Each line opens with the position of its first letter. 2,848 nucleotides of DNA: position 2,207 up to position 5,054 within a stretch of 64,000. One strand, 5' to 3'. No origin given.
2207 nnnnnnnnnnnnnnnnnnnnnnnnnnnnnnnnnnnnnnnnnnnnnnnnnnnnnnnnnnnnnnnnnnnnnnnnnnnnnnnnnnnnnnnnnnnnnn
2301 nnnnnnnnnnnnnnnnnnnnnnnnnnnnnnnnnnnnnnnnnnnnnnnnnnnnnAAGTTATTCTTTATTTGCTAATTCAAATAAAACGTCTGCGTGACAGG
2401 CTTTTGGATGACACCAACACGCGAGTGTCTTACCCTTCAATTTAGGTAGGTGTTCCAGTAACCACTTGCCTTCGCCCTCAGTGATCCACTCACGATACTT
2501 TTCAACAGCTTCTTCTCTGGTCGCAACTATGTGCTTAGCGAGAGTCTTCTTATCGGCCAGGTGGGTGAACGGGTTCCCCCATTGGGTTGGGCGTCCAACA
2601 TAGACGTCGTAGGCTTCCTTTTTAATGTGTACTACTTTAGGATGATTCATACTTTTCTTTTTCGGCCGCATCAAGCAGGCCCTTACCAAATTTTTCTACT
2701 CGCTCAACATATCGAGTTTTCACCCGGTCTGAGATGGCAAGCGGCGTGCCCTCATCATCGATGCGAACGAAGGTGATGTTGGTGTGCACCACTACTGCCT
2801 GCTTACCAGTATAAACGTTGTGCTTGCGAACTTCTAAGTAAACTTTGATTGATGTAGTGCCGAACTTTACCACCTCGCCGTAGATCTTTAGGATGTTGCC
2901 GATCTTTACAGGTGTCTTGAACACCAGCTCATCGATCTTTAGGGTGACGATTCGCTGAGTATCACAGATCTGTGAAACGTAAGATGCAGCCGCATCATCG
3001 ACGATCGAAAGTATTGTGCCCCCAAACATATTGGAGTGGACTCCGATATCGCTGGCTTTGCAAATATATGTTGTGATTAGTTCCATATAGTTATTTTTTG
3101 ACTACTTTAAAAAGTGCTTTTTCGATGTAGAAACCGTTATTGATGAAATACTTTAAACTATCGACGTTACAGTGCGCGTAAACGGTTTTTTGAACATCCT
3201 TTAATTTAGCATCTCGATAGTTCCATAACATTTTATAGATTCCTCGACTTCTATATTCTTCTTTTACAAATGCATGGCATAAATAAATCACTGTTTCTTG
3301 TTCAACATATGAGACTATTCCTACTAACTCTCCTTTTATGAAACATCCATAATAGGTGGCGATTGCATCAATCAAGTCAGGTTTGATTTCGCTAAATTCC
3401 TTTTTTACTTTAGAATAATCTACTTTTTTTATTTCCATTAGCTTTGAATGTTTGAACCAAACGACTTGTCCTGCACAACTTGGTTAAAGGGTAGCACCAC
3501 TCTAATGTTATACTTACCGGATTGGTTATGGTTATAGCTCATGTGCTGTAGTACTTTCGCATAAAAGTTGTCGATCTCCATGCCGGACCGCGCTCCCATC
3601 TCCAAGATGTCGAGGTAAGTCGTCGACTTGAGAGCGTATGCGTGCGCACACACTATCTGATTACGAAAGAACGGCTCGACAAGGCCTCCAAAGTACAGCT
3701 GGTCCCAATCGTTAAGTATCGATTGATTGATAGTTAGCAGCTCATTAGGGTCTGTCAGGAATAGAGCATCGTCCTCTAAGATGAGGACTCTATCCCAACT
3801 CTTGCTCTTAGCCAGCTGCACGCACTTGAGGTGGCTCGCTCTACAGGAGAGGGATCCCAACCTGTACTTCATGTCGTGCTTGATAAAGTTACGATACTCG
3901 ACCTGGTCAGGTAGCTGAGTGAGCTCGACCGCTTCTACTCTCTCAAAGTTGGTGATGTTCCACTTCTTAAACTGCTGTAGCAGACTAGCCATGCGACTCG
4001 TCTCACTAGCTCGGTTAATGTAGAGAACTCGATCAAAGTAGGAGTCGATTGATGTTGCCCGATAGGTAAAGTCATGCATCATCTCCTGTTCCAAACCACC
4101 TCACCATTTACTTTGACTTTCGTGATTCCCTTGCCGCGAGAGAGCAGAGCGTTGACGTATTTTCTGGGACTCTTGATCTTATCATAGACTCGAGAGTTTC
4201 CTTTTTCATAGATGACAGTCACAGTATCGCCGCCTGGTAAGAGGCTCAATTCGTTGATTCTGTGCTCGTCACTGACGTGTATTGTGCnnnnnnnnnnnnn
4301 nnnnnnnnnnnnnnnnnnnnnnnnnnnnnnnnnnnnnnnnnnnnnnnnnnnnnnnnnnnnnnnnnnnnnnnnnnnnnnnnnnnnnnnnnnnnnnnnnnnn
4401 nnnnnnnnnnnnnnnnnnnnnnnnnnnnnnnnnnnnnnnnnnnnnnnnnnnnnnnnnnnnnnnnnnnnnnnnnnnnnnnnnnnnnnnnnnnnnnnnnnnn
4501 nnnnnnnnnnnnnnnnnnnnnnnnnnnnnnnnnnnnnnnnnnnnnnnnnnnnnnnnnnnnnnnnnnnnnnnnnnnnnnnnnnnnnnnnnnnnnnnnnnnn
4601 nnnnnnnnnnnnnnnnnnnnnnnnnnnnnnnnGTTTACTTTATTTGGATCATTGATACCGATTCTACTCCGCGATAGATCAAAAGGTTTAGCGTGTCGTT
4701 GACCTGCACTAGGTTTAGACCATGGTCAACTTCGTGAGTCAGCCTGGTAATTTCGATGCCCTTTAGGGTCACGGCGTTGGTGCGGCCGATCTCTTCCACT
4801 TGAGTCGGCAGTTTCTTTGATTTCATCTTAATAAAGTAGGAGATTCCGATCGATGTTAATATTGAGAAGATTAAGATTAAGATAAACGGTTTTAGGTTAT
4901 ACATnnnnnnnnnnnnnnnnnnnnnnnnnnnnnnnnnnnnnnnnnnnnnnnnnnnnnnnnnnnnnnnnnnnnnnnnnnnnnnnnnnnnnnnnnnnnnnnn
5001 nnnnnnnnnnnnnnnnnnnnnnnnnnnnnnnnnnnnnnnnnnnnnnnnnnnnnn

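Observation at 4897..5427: Phage-encoded small alarmone hydrolase (RelA/SpoT HD domain)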

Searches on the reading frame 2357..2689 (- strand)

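Call 12: search_protein_families(library=pfam, proteins=[window:2357-2689:-], max_evalue=0.01)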
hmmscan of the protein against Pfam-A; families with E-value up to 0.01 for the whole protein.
window:2357-2689:- (110 aa): 1 family
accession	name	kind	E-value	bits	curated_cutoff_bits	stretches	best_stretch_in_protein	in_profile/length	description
PF14216.11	DUF4326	-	3.1e-27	95.5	25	1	19-105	3-82/82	Domain of unknown function (DUF4326)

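Call 62: search_protein_families(library=padloc, proteins=[window:2357-2689:-], max_evalue=0.01)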
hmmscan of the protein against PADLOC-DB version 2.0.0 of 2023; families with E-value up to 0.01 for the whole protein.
window:2357-2689:- (110 aa): 0 families

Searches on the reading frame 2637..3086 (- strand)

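Call 12: search_protein_families(library=pfam, proteins=[window:2637-3086:-], max_evalue=0.01)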
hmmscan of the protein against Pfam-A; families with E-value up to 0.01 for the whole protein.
window:2637-3086:- (149 aa): 3 families
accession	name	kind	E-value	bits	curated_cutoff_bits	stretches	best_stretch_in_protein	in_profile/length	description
PF03061.28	4HBT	-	3.4e-15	56.5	20.6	1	18-89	2-73/79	Thioesterase superfamily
PF13279.12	4HBT_2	-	0.0037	18.1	25.5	1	44-116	43-112/122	Thioesterase-like superfamily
PF10007.15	DUF2250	-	0.0054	17.3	24.4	0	23-92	11-79/93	Uncharacterized protein conserved in archaea (DUF2250)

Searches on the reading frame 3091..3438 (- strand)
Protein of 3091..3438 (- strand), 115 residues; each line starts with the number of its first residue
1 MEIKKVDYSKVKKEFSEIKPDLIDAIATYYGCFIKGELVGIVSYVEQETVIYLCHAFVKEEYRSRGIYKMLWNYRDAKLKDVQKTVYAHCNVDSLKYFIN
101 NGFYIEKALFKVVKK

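Call 12: search_protein_families(library=pfam, proteins=[window:3091-3438:-], max_evalue=0.01)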
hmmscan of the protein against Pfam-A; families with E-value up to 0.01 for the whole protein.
window:3091-3438:- (115 aa): 4 families
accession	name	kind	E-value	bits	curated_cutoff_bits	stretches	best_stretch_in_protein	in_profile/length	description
PF13673.13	Acetyltransf_10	-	1.9e-07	31.6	23.6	1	20-103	24-107/128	Acetyltransferase (GNAT) domain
PF00583.31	Acetyltransf_1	-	2.7e-07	31.3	20.7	1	17-98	23-111/116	Acetyltransferase (GNAT) family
PF14542.12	Acetyltransf_CG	-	0.00014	22.4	30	1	36-91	9-65/80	GCN5-related N-acetyl-transferase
PF13508.13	Acetyltransf_7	-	0.00027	21.7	27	1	29-103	5-82/84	Acetyltransferase (GNAT) domain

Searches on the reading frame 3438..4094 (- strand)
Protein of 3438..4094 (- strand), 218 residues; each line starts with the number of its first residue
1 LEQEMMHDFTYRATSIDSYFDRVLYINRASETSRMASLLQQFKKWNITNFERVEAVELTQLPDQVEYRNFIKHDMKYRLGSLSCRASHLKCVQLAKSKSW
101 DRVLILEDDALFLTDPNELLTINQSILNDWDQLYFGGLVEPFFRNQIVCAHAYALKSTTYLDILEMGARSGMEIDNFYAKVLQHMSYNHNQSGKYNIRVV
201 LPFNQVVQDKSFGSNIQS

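Call 12: search_protein_families(library=pfam, proteins=[window:3438-4094:-], max_evalue=0.01)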
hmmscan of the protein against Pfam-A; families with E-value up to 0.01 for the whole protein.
window:3438-4094:- (218 aa): 1 family
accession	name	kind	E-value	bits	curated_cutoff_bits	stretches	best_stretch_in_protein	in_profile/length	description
PF01755.23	Glyco_transf_25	-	2.7e-09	37.6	24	1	25-127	6-114/199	Glycosyltransferase family 25 (LPS biosynthesis protein)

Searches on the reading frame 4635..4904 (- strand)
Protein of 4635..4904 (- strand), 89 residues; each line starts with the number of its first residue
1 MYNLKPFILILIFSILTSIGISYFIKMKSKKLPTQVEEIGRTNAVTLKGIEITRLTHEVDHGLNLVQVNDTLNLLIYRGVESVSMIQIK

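Call 62: search_protein_families(library=padloc, proteins=[window:4635-4904:-], max_evalue=0.01)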
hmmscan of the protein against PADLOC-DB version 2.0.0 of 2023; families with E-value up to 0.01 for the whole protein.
window:4635-4904:- (89 aa): 0 families
